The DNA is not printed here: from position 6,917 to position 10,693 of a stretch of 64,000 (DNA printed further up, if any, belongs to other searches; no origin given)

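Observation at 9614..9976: A complete receiver domain inserted inside a 1158-aa double HdrA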

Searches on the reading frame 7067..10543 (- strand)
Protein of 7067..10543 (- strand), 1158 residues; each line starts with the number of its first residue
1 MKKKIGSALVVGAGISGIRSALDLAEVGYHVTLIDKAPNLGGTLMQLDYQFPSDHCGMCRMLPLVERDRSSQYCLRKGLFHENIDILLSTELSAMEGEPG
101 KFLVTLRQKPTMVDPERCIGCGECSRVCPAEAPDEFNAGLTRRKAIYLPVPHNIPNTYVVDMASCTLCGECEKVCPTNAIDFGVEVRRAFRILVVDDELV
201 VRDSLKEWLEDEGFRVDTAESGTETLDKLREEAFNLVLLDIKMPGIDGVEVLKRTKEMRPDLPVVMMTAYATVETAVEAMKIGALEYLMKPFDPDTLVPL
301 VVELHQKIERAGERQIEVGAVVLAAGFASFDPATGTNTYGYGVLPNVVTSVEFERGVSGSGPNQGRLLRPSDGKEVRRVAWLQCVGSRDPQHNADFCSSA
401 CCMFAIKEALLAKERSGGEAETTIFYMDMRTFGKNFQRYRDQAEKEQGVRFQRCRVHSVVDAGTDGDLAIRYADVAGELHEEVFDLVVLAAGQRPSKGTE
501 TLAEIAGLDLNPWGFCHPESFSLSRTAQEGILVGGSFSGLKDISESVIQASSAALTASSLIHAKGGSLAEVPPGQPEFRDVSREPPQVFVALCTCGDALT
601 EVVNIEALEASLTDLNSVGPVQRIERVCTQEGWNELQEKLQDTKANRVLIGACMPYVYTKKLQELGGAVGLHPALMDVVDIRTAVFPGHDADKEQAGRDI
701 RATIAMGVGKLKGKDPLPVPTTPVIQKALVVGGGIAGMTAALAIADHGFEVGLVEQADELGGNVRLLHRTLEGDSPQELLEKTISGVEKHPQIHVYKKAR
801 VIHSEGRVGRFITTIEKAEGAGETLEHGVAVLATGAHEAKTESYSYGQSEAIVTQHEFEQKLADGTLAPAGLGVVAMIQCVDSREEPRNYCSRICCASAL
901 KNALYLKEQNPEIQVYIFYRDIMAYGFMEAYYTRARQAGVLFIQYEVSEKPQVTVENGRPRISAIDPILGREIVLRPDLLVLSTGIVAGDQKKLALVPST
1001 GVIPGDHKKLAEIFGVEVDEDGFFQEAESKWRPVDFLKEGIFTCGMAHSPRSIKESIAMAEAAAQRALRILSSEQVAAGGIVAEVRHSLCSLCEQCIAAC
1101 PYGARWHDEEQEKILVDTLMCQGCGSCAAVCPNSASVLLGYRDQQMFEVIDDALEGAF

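Call 4: search_protein_families(library=pfam, proteins=[window:7067-10543:-], max_evalue=0.01)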
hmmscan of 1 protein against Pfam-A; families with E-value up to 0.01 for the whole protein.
window:7067-10543:- (1158 aa): 30 families (the best 25 are shown)
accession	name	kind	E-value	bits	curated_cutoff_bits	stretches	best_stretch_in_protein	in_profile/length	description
PF00072.30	Response_reg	-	9.5e-33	113.1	30.2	1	192-298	1-107/111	Response regulator receiver domain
PF00037.32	Fer4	-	2.9e-23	81.1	21.1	4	158-181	1-24/24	4Fe-4S binding domain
PF07992.20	Pyr_redox_2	-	3.5e-20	73.1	26.1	2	728-841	3-114/291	Pyridine nucleotide-disulphide oxidoreductase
PF13450.12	NAD_binding_8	-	5e-17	62.4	21.9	2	730-765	1-36/68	NAD(P)-binding Rossmann-like domain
PF13237.11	Fer4_10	-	1.2e-16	60.8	25.5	2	1088-1132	7-53/53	4Fe-4S dicluster domain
PF12838.12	Fer4_7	-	8.2e-16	58.6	27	4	117-179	1-52/52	4Fe-4S dicluster domain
PF13187.11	Fer4_9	-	8.2e-15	55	27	2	117-180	1-52/52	4Fe-4S dicluster domain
PF12837.12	Fer4_6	-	1.8e-14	53.3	25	4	159-180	3-24/24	4Fe-4S binding domain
PF00890.30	FAD_binding_2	-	1e-12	48.4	20.4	2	728-791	2-75/414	FAD binding domain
PF12831.13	FAD_oxidored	-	8.5e-12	45.5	27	2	729-764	3-38/416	FAD dependent oxidoreductase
PF01266.30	DAO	-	4.9e-11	43.2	27.9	2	9-43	3-38/353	FAD dependent oxidoreductase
PF00070.33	Pyr_redox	-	3.7e-10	40.6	22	2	8-41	2-35/82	Pyridine nucleotide-disulphide oxidoreductase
PF14697.11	Fer4_21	-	9.4e-10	38.9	35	2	1083-1133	1-53/59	4Fe-4S dicluster domain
PF12797.12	Fer4_2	-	2.9e-09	36.7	24.5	3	111-130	3-22/22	4Fe-4S binding domain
PF13183.11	Fer4_8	-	3.2e-09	37.6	27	1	116-178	3-67/68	4Fe-4S dicluster domain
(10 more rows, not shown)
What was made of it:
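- On Receiver (REC, CheY-like) domain, PF00072: Pfam covers profile positions 1-107 of 111 (call 4).
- Checked: Pfam Response_reg PF00072 matches aa 192-298 over profile positions 1-107 of 111, E 9.5e-33, 113 bits against a cut-off of 30 (call 4).
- Pfam E 9.5e-33 (call 4).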
